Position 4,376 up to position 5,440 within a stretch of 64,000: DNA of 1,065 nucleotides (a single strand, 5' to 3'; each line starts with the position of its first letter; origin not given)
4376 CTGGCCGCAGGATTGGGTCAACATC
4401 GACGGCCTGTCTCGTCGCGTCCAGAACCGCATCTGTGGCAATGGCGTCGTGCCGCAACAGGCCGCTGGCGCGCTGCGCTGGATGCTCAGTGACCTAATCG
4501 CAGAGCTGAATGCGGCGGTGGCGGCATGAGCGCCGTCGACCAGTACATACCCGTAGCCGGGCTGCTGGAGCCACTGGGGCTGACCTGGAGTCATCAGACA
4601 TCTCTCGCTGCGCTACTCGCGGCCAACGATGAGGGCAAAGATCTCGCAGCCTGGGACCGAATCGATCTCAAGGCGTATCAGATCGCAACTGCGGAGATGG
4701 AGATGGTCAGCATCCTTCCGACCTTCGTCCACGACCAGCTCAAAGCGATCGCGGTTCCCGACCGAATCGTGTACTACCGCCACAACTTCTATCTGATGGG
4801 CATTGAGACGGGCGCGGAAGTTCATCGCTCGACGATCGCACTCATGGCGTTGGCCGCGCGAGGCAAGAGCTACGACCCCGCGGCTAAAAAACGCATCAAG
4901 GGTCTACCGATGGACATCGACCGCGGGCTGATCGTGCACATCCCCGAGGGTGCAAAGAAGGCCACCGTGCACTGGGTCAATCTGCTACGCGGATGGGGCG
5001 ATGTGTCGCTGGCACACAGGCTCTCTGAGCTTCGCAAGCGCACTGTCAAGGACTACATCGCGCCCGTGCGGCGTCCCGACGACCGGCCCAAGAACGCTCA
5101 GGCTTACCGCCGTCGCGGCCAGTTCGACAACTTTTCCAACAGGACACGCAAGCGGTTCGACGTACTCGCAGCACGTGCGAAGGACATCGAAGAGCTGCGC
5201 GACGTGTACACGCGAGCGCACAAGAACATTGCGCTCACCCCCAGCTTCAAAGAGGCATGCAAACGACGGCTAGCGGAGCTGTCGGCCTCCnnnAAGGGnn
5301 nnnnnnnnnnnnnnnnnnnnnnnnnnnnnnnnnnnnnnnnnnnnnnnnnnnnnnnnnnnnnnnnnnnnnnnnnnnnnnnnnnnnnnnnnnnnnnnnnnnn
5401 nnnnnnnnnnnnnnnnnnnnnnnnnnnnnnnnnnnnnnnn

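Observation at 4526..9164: Nuclease-dead paralog of the RecB/Cas4-like exonuclease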

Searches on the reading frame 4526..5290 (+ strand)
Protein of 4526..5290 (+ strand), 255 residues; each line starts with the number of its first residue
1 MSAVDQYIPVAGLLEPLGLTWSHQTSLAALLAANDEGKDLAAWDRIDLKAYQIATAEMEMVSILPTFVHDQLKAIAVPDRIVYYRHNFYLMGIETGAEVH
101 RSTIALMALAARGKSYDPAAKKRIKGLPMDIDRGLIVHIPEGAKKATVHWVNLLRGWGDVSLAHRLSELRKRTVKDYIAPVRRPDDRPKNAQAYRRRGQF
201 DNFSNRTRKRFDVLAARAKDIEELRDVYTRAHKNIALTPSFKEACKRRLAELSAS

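Call 4: search_protein_families(library=pfam, proteins=[window:4526-5290:+], max_evalue=0.1)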
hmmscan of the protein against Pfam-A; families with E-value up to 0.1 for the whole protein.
window:4526-5290:+ (255 aa): 0 families

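Call 5: search_protein_families(library=phrogs, proteins=[window:4526-5290:+], max_evalue=0.01)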
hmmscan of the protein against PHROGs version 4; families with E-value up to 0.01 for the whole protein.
window:4526-5290:+ (255 aa): 1 family
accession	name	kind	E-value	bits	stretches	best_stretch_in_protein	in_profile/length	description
phrog_466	-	DNA, RNA and nucleotide metabolism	9.1e-10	39.4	1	45-248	240-440/446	exonuclease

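Call 7: search_dna_similar(query=window:4526-5290:+, collection=phages, mode=protein, max_rows=40, max_evalue=0.001)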
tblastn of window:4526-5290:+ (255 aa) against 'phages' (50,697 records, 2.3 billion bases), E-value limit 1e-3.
Records with a match: 22; places in all: 25; records where one place covers at least 80% of the query: 12.
Best place of each record, by identity: >=99% 1; 90-95% 2; <60% 19.
By first word of the organism name: Mycobacterium 14; Streptomyces 8.
By host as written in the record: Streptomyces baarnensis NRRL B-2842 3; Mycobacterium tuberculosis mc2 7000 2; Streptomyces coelicolor A3(2) 2; Streptomyces griseus ATCC 10137 2; Mycobacterium chelonae ATCC 35752_DMP1 2; Mycobacteroides abscessus subsp. abscessus strain 280 1; Mycobacterium chelonae strain ATCC 35752 1; Mycobacteroides abscessus subsp. abscessus strain 1009 1; and 8 more.
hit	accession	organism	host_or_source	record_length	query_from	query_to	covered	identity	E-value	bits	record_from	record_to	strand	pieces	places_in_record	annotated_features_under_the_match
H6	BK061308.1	Mycobacterium phage prophiFSAT01-1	Mycobacteroides abscessus subsp. ...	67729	1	255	100%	100.0%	6e-169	522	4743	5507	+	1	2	7: exonuclease | 6: DNA methylase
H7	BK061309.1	Mycobacterium phage McProf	Mycobacterium chelonae strain ATCC 35752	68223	1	255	100%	94.5%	5e-161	499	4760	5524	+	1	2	7: exonuclease | 6: DNA methylase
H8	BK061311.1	Mycobacterium phage prophiFSIL01-1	Mycobacteroides abscessus subsp. ...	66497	1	255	100%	93.7%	2e-159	494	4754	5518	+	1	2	7: exonuclease | 6: DNA methylase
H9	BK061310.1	Mycobacterium phage prophiFVLQ01-1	Mycobacteroides abscessus subsp. ...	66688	45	255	83%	30.0%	4e-14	77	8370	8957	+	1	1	15: Cas4 family exonuclease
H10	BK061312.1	Mycobacterium phage prophiFSQJ01-1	Mycobacteroides abscessus subsp. ...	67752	45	255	83%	28.5%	4e-14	77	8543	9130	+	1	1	15: Cas4 family exonuclease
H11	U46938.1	Mycobacterium phage DS6A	Mycobacterium tuberculosis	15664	35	254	86%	27.2%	7e-9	62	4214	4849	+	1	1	record has no annotation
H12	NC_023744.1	Mycobacterium phage DS6A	Mycobacterium tuberculosis mc2 7000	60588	35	254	86%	27.2%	7e-9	62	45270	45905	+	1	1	69: exonuclease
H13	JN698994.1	Mycobacterium phage DS6A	Mycobacterium tuberculosis mc2 7000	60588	35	254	86%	27.2%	7e-9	62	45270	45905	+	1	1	69: hypothetical protein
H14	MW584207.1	Mycobacterium phage prophiGD12-2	Mycobacterium abscessus GD12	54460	47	255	82%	25.1%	2e-11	69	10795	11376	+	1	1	26: exonuclease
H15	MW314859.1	Mycobacterium phage phiGD17-1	Mycobacterium abscessus GD40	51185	47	255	82%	25.1%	6e-11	68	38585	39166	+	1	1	64: exonuclease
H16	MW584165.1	Mycobacterium phage prophiGD17-1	Mycobacterium abscessus GD17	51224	47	255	82%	25.1%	6e-11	68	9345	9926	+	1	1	25: exonuclease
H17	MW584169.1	Mycobacterium phage prophiGD05-1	Mycobacterium abscessus GD05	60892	47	255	82%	24.7%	9e-11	67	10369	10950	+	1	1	26: exonuclease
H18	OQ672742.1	Streptomyces phage phiScoe10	Streptomyces coelicolor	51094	44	242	78%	21.7%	8e-4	46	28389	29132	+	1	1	Cas4 family exonuclease | hypothetical protein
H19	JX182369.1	Streptomyces phage phiHau3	Streptomyces coelicolor A3(2)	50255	22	175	60%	25.8%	3e-5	51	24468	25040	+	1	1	hypothetical protein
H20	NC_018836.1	Streptomyces phage phiHau3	Streptomyces coelicolor A3(2)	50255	22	175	60%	25.8%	3e-5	51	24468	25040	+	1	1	exonuclease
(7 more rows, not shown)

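Call 11: find_homologous_proteins(query=window:4526-5290:+, max_evalue=0.001)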
Query window:4526-5290:+ (255 aa): 1 proteins with E <= 0.001 among 1426 candidates.
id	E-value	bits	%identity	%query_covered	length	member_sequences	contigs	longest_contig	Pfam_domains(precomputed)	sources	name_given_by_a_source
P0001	9.1e-160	547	96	100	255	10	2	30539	-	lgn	-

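Call 19: search_solved_structures(query=window:4526-5290:+, max_evalue=10)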
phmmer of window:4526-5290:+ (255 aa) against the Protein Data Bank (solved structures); distinct sequences matched with E-value up to 10: 15.
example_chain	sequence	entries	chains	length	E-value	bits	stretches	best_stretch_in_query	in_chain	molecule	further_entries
8eug_D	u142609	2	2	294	0.64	12.4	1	200-247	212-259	60S ribosomal protein L5-A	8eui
9axt_BQ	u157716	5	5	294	0.64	12.3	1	200-247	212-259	Large ribosomal subunit protein uL18B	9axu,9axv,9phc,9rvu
2qlv_B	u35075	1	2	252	0.82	12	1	177-240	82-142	Protein SIP2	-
7mpi_AD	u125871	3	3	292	0.89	11.9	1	206-248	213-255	60S ribosomal protein L5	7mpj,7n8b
6i7o_BI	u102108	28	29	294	0.9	11.9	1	206-248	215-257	60S ribosomal protein L5 | RPL5 isoform 1 | Large ribosomal subunit protein uL18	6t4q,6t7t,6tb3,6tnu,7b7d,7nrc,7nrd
8bn3_L5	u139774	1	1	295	0.9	11.9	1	206-248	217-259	RPL5 isoform 1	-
6woo_D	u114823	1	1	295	0.9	11.9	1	206-248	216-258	uL18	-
4u3m_L5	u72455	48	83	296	0.91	11.9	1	206-248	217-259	60S ribosomal protein L5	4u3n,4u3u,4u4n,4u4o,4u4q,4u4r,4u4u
4v6i_BQ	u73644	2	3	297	0.91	11.9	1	206-248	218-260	60S ribosomal protein rpL5 (L18p) | 60S ribosomal protein L5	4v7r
3j6x_L5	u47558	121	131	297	0.91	11.8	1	206-248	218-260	60S ribosomal protein L5 | UL18 | uL18 (yeast L5)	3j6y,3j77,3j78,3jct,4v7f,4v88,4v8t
2aq4_A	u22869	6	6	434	1.1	11.6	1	133-209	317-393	DNA repair protein REV1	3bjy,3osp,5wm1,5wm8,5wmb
6x76_A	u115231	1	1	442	1.1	11.6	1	133-209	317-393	DNA repair protein REV1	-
6x77_A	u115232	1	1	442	1.1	11.6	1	133-209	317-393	DNA repair protein REV1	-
6x6z_A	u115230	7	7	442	1.1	11.6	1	133-209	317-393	DNA repair protein REV1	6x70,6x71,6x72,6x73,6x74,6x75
7t18_A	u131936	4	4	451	1.1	11.5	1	133-209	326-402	DNA repair protein REV1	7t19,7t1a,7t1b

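Call 21: search_protein_representatives(protein=window:4526-5290:+)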
Query: 255 residues. Proteins with E-value up to 0.001 (for the whole library): 287; up to 1e-10: 36; up to 1e-30: 1. The best 150 are listed.
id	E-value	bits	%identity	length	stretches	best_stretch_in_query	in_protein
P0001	2.9e-160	547.2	96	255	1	1-255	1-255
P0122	2.0e-22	95.9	40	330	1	44-254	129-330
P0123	1.3e-17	80.1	36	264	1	16-186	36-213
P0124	2.6e-17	79.2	35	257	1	24-173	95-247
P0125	4.9e-17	78.3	33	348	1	27-253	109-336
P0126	8.8e-17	77.4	34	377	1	41-182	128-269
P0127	1.6e-16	76.5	33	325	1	26-196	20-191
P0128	2.8e-16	75.8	39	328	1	25-181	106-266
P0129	3.8e-16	75.4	34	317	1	24-172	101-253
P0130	4.0e-16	75.3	37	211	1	46-177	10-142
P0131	9.9e-16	74.0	32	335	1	27-247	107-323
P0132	1.1e-14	70.6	33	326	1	25-254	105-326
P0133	2.0e-14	69.7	33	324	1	39-173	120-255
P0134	6.4e-14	68.1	35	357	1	25-179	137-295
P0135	1.4e-13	66.9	32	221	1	44-195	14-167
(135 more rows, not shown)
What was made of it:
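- It is restricted to one prophage cluster (calls 11, 21). It is accessory and lineage-restricted, as counter-defence genes often are (calls 11, 21).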

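Call 35: search_protein_families(library=ncbifam, proteins=[window:4526-5290:+], max_evalue=0.01)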
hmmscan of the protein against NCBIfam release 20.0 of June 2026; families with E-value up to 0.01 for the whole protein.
window:4526-5290:+ (255 aa): 0 families

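Call 36: search_protein_families(library=padloc, proteins=[window:4526-5290:+], max_evalue=0.01)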
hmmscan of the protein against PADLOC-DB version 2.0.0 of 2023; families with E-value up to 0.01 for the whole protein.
window:4526-5290:+ (255 aa): 0 families

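Call 39: predict_structure(alignment_id=A1)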
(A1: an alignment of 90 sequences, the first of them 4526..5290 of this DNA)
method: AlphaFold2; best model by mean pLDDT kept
length: 255 residues; sequences in the alignment: 90
mean_pLDDT: 88.3   pTM: 0.68
mean pLDDT of the five models: 88.3, 87.3, 87.1, 85.7, 85.6
residues with pLDDT >= 90: 161; 70-90: 65; 50-70: 27; < 50: 2
segments of 3 or more residues with pLDDT < 50: none
pLDDT, mean of each block of 10 residues (from residue 1): 72 84 69 85 78 96 96 95 98 91 96 96 96 96 90 98 94 90 73 54 71 97 98 93 98 94
secondary structure, 60 per line:
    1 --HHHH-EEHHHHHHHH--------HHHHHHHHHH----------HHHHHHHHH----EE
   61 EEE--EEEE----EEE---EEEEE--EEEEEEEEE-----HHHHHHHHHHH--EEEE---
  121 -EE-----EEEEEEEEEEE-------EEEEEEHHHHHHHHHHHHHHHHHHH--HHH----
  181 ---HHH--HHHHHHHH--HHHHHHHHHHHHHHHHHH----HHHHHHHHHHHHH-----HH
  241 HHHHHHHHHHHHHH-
elements in order: H3-6 H10-17 H26-35 H46-54 E59-63 E66-69 E74-76 E80-84 E87-95 H101-111 E114-117 E129-139 E147-152 H153-171 H189-196 H199-216 H221-233 H239-254
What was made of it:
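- On RecB/MGME1-type PD-(D/E)xK exonuclease family (PHROG 466 / Pfam PDDEXK_1 clan): AF2 pLDDT 88 (call 39).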

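Call 43: fold_search(model_id=the predicted structure, library=pdb)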
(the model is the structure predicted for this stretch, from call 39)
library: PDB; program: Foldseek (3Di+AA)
matches with E <= 10: 371; with E <= 0.001: 12
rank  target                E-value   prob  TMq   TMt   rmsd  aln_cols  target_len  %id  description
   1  5zyv_A                4.2e-07  1.00  0.40  0.50   4.9       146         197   13  Crystal structure of human MGME1 with single strand DNA2 and Ca2+ (released 2018-09-19)
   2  8xa9_B                4.7e-07  1.00  0.42  0.49   5.5       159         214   15  Human MGME1 in complex with 5'-overhang DNA (released 2024-03-20)
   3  5zyt_C                4.7e-07  1.00  0.43  0.49   5.3       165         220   14  Crystal structure of human MGME1 with 3' overhang double strand DNA3 (released 2018-09-19)
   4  5zyt_B                7.5e-07  1.00  0.42  0.48   4.1       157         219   15  Crystal structure of human MGME1 with 3' overhang double strand DNA3 (released 2018-09-19)
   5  5zyu_A                7.9e-07  1.00  0.44  0.50   3.5       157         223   13  The crystal structure of humanMGME1 with single strand DNA2 (released 2018-09-19)
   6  5zyt_D                1.9e-06  1.00  0.44  0.50   3.8       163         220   14  Crystal structure of human MGME1 with 3' overhang double strand DNA3 (released 2018-09-19)
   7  8xa9_A                2.0e-06  1.00  0.42  0.49   5.2       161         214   16  Human MGME1 in complex with 5'-overhang DNA (released 2024-03-20)
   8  5zyt_A                2.4e-06  1.00  0.40  0.46   4.2       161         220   16  Crystal structure of human MGME1 with 3' overhang double strand DNA3 (released 2018-09-19)
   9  5zyw                  2.5e-06  1.00  0.43  0.47   7.3       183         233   11  The crystal structure of apo-HsMGME1 with Mn2+ (released 2018-09-19)
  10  9np6_A                2.0e-04  1.00  0.35  0.11  10.7       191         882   15  Cryo-EM structure of AdnA(D934A)-AdnB(D1014A) in complex with AMPPNP and blunt end DNA (released 2025-03-19)
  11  8d3l_J                4.5e-04  1.00  0.32  0.37  10.6       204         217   11  Type I-C Cas4-Cas1-Cas2 complex bound to a PAM/PAM prespacer (released 2022-11-02)
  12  4ic1_D                5.7e-04  1.00  0.31  0.37  12.6       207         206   12  Crystal structure of SSO0001 (released 2013-01-16)
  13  8d3l_I                2.2e-03  0.99  0.36  0.41  11.0       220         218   14  Type I-C Cas4-Cas1-Cas2 complex bound to a PAM/PAM prespacer (released 2022-11-02)
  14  7sjr_A                2.5e-03  0.99  0.31  0.11  10.6       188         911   13  Cryo-EM structure of AdnA-AdnB(W325A) in complex with DNA and AMPPNP (released 2021-12-22)
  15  9kqh_A                2.5e-03  0.95  0.32  0.14  22.3       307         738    8  Crystal structure of Finegoldia magna DinG in complex with ssDNA and ADPNP (released 2025-12-03)
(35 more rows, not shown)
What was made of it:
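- On RecB/MGME1-type PD-(D/E)xK exonuclease family (PHROG 466 / Pfam PDDEXK_1 clan): Foldseek MGME1 E~4e-7 (call 43).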

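Call 46: find_encoding_contigs(protein=P0001, flank=6000, max_places=6)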
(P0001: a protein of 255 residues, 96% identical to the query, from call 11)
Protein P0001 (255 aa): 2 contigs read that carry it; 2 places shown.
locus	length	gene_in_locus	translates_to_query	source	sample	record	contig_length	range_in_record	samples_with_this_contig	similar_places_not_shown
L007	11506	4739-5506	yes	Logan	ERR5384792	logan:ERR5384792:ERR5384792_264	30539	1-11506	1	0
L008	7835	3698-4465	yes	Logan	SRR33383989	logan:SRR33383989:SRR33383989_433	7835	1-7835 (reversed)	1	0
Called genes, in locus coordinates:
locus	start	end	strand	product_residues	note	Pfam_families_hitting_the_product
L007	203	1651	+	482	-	PF00589:Phage_integrase (faint), PF14659:Phage_int_SAM_3, PF22022:Phage_int_M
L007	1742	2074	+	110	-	-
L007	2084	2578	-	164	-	-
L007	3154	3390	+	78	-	-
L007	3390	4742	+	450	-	PF00145:DNA_methylase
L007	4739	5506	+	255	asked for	-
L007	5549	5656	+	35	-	-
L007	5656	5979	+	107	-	-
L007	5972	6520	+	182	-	-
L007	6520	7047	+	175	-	PF00929:RNase_T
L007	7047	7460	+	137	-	-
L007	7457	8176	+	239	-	-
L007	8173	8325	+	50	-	-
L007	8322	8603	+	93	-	-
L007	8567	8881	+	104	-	-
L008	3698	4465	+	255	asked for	-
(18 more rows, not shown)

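Call 47: find_encoding_contigs(protein=P0122, flank=8000, max_places=4)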
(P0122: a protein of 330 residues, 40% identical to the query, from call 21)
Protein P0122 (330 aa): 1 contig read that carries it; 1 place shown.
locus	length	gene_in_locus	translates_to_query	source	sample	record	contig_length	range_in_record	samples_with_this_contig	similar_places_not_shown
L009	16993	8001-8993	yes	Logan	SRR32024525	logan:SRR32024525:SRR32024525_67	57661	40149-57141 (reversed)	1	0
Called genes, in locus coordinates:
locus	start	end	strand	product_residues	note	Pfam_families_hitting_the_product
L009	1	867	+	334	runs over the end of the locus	-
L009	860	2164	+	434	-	PF22022:Phage_int_M (weak), PF00589:Phage_integrase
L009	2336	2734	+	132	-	-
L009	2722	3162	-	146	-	-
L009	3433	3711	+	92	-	PF13443:HTH_26 (weak), PF01381:HTH_3 (weak)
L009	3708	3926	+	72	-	-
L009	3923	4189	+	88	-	PF12728:HTH_17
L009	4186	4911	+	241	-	PF01555:N6_N4_Mtase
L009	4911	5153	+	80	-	-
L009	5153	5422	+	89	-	-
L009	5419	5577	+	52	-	-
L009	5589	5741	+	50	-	-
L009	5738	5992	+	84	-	-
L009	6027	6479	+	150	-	PF24211:DUF7432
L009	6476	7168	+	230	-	-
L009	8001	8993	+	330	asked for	PF12705:PDDEXK_1 (faint)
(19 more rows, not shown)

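Call 54: list_cluster_members(proteins=[window:4526-5290:+, window:8235-9161:+])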
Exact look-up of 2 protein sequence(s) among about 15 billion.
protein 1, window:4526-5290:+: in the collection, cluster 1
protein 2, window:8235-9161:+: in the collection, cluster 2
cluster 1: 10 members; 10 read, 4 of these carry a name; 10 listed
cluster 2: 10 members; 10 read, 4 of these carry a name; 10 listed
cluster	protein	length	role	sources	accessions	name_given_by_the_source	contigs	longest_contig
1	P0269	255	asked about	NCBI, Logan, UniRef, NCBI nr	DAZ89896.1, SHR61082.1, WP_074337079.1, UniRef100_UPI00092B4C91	Uncharacterised protein [Mycobacteroides abscessus subsp. abscessus] | hypothetical protein n=1 Tax=Mycobacteroides abscessus TaxID=36809 RepID=UPI00092B4C91 | hypothetical protein [Mycobacteroides abscessus]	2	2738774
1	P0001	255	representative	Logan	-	-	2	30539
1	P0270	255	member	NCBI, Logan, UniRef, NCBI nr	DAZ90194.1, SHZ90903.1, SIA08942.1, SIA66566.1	hypothetical protein [Mycobacteroides abscessus] | hypothetical protein n=1 Tax=Mycobacteroides abscessus TaxID=36809 RepID=UPI00092A628A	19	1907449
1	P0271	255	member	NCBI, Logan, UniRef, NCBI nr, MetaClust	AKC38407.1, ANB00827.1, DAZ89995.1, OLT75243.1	TPA_asm: exonuclease [Mycobacterium phage McProf] | hypothetical protein n=1 Tax=Mycobacteroides chelonae TaxID=1774 RepID=UPI000618BD4D | hypothetical protein [Mycobacteroides chelonae]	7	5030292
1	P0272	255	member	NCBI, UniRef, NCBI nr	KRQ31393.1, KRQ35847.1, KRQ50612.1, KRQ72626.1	hypothetical protein AOT83_04465 [Mycobacteroides sp. H001] | hypothetical protein n=1 Tax=unclassified Mycobacteroides TaxID=2618759 ... | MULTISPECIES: hypothetical protein [unclassified Mycobacteroides]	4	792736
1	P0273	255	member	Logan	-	-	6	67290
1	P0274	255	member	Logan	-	-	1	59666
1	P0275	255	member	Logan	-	-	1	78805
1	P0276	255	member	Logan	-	-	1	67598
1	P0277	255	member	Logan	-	-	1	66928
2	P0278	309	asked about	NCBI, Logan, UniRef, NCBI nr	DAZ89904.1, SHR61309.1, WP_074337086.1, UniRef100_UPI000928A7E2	PD-(D/E)XK nuclease superfamily [Mycobacteroides abscessus subsp. abscessus] | hypothetical protein n=1 Tax=Mycobacteroides abscessus TaxID=36809 RepID=UPI000928A7E2 | hypothetical protein [Mycobacteroides abscessus]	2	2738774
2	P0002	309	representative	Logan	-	-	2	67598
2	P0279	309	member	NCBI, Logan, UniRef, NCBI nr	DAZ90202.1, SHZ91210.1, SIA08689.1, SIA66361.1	PDDEXK family nuclease [Mycobacteroides abscessus] | hypothetical protein n=1 Tax=Mycobacteroides abscessus TaxID=36809 RepID=UPI00092A447D | hypothetical protein [Mycobacteroides abscessus]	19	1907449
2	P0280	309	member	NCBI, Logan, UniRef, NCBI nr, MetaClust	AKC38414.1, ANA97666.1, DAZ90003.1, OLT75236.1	TPA_asm: Cas4 family exonuclease [Mycobacterium phage McProf] | hypothetical protein n=1 Tax=Mycobacteroides chelonae TaxID=1774 RepID=UPI000618CC8E | hypothetical protein [Mycobacteroides chelonae]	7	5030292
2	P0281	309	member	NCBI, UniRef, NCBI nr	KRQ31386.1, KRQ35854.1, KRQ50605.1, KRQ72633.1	hypothetical protein AOT83_04500 [Mycobacteroides sp. H001] | hypothetical protein n=1 Tax=unclassified Mycobacteroides TaxID=2618759 ... | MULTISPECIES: hypothetical protein [unclassified Mycobacteroides]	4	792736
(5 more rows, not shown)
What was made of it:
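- On Active/dead nuclease heterocomplex (XPF-ERCC1-like logic): Gp7 and gp15 occur together in all 10 variant genomes (call 54).
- Co-occurrence: 10 gp7 variants pair with 10 variants of the 309-aa gp15 allele on the same contigs (calls 46, 54). Strict co-occurrence with the 309-aa gp15 allele in 10/10 variants (call 54).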
